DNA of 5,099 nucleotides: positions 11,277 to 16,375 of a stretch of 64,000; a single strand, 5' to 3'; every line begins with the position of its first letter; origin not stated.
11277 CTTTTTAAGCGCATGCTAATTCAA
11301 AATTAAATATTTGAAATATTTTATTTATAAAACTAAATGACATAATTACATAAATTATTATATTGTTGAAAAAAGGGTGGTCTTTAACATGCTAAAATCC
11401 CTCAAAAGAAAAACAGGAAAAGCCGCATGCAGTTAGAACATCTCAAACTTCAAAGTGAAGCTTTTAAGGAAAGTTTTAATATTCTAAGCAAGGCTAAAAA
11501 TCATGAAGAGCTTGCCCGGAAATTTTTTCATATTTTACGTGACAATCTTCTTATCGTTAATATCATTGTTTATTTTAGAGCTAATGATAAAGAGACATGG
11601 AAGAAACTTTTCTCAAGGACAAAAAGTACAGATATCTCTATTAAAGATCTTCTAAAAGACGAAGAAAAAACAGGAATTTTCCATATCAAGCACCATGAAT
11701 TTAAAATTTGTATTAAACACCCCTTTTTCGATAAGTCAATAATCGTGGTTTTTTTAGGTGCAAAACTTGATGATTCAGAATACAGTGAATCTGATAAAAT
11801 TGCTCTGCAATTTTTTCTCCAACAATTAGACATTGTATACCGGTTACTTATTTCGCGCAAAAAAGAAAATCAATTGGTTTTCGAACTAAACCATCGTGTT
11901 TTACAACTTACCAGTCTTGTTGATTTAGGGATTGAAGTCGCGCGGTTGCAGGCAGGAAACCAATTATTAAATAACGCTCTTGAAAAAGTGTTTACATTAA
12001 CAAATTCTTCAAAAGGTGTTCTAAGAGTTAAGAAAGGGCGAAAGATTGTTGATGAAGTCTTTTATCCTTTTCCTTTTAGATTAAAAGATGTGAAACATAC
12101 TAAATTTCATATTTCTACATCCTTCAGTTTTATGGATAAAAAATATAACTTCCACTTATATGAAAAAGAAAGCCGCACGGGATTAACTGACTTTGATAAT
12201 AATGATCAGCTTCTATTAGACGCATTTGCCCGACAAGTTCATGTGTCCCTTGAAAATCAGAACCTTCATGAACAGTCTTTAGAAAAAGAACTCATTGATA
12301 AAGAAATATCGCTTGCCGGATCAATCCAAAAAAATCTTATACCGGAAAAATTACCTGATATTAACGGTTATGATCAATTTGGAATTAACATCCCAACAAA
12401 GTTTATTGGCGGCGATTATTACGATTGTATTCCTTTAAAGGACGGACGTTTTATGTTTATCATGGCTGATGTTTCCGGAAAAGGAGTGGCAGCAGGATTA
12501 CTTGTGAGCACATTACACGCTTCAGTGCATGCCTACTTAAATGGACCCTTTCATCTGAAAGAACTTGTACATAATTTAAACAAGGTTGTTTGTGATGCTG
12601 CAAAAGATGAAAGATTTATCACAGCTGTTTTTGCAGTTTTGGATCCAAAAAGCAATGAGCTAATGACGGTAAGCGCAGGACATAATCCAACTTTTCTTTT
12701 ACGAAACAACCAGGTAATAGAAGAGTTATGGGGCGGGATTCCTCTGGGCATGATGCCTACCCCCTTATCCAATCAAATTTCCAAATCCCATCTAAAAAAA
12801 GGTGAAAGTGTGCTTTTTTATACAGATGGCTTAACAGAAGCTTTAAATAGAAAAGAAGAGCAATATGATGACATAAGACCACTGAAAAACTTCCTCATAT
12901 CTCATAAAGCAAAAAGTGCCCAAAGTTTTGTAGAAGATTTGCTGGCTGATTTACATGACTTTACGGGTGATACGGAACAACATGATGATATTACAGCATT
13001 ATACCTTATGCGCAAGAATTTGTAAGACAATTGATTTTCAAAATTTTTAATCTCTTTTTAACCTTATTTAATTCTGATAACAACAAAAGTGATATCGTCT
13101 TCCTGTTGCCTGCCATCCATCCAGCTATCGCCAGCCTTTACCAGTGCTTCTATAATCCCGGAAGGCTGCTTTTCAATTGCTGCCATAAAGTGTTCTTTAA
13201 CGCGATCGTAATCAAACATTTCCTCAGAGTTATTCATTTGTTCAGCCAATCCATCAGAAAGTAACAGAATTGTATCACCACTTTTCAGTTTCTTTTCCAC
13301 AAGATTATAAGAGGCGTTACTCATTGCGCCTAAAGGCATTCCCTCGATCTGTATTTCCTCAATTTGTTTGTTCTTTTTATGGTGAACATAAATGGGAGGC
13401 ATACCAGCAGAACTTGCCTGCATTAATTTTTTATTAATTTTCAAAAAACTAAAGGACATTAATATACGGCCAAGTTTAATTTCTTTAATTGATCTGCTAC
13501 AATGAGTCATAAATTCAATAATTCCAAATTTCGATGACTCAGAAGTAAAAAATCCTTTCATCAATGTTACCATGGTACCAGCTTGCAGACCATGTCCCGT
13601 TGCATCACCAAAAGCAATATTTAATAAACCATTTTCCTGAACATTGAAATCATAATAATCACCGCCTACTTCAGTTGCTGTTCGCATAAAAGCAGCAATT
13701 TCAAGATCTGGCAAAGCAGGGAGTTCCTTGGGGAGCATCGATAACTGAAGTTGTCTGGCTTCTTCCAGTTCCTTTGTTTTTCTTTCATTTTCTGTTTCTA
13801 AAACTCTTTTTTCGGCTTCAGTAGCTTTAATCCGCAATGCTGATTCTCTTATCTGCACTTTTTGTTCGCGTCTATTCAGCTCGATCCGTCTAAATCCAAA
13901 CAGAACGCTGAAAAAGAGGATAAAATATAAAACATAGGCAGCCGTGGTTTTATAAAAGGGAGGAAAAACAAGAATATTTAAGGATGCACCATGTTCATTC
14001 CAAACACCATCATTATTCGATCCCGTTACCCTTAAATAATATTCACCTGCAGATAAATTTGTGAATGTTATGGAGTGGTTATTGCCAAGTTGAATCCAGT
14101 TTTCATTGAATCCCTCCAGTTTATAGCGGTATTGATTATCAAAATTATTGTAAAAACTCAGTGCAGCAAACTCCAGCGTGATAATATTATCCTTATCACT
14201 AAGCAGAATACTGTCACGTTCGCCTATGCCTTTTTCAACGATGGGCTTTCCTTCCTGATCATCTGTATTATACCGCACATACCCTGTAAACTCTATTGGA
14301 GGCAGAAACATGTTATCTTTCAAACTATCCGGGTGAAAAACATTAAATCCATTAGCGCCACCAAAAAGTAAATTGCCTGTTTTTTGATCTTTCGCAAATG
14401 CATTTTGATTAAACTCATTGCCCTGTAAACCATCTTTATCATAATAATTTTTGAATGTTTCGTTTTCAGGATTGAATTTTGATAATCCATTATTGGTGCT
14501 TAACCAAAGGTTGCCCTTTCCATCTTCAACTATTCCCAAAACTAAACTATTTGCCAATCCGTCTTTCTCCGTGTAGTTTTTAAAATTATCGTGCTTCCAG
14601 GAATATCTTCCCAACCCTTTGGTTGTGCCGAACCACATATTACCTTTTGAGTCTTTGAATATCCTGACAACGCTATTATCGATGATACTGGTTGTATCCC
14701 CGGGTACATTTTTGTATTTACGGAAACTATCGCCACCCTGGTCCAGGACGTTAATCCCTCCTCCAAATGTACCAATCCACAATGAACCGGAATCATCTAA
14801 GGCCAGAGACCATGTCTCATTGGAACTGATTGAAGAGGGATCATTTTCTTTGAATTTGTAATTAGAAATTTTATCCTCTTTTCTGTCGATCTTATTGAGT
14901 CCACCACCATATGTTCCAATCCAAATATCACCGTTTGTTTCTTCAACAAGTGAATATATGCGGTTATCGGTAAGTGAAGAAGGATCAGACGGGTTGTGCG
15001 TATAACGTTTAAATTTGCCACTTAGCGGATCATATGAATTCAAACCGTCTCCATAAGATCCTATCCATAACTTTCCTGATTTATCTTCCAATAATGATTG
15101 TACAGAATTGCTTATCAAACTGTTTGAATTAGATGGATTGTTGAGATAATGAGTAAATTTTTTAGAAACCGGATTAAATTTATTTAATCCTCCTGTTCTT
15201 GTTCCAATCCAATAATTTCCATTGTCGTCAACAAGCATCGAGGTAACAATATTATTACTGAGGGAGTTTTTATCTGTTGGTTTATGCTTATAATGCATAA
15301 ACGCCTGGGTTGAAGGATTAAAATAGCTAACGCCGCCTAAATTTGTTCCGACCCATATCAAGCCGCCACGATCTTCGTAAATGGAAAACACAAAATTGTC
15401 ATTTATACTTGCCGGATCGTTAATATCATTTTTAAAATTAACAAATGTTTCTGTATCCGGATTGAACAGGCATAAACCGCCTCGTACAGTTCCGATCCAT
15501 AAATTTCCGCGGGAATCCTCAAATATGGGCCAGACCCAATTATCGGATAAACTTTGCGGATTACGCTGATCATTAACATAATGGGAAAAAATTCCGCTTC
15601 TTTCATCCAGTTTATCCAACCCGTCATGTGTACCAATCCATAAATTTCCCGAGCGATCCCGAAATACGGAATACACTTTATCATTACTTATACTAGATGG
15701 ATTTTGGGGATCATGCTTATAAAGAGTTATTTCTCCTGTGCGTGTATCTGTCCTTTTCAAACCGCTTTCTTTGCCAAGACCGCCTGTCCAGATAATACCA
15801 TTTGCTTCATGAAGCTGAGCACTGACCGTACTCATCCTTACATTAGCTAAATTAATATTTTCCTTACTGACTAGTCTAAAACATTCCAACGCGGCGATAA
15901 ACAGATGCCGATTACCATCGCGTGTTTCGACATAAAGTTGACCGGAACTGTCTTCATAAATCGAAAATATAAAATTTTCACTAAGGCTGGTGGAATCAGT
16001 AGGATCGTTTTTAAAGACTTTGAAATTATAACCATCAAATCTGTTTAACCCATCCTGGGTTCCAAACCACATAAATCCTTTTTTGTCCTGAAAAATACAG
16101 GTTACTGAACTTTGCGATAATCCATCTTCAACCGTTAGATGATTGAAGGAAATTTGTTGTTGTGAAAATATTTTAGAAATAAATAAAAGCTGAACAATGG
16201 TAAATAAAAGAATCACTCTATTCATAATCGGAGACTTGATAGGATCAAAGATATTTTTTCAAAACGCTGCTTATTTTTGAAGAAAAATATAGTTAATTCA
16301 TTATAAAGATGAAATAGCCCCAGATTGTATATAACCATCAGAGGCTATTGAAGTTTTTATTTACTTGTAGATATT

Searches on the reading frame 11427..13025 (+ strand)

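Call 9: search_protein_families(library=pfam, proteins=[window:11427-13025:+], max_evalue=0.01)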
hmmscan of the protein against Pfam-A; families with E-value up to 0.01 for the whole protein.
window:11427-13025:+ (532 aa): 1 family
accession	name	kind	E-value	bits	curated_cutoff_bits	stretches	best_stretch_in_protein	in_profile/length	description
PF07228.17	SpoIIE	-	3.7e-41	141.6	25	1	339-527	2-189/192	Stage II sporulation protein E (SpoIIE)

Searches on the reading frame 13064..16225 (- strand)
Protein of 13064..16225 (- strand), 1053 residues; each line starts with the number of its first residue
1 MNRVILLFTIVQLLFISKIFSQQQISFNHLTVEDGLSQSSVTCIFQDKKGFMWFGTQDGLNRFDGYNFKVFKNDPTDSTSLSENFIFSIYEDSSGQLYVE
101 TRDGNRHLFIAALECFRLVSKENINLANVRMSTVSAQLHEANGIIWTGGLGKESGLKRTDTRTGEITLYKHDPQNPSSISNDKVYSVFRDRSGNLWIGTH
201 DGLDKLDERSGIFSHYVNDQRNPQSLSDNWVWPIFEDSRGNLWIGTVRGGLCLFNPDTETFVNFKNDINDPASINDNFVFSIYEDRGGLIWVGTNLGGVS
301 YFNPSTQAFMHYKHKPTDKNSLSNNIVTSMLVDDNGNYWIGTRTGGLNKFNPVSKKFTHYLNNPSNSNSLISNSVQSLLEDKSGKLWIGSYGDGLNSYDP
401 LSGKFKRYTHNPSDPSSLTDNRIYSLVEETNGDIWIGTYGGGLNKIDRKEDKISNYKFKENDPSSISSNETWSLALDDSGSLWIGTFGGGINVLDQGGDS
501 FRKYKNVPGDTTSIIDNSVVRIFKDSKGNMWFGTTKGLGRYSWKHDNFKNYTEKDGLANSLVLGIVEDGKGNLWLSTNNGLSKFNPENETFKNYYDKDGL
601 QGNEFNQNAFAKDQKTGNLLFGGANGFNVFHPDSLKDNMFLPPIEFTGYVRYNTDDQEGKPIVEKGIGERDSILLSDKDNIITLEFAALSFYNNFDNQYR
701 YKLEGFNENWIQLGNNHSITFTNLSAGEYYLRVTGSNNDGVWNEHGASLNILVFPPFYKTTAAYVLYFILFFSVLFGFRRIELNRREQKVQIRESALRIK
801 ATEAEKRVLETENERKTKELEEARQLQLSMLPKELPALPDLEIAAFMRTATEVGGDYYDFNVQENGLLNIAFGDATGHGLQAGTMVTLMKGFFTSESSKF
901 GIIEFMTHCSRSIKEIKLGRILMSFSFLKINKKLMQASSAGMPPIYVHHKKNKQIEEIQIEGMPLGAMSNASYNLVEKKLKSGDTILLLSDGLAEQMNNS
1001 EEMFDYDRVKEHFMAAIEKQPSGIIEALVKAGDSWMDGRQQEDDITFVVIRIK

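Call 42: search_protein_families(library=pfam, proteins=[window:13064-16225:-], max_evalue=0.001)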
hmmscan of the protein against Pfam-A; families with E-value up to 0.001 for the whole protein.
window:13064-16225:- (1053 aa): 5 families
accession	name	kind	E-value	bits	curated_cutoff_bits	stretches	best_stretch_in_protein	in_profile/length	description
PF07494.17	Reg_prop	-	3.2e-58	186.6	20.4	8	35-57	1-23/24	Two component regulator propeller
PF07228.17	SpoIIE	-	2.6e-30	106.3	25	1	866-1052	3-191/192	Stage II sporulation protein E (SpoIIE)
PF07495.19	Y_Y_Y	-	1.2e-17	64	26.6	1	691-751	2-62/65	Y_Y_Y domain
PF23748.1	Beta-prop_LRRK2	-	3.9e-14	52.9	26.9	0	313-346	262-295/359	LRRK2 beta propeller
PF08450.18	SGL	-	7.2e-07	29.5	26.3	0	285-505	10-221/246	SMP-30/Gluconolactonase/LRE-like region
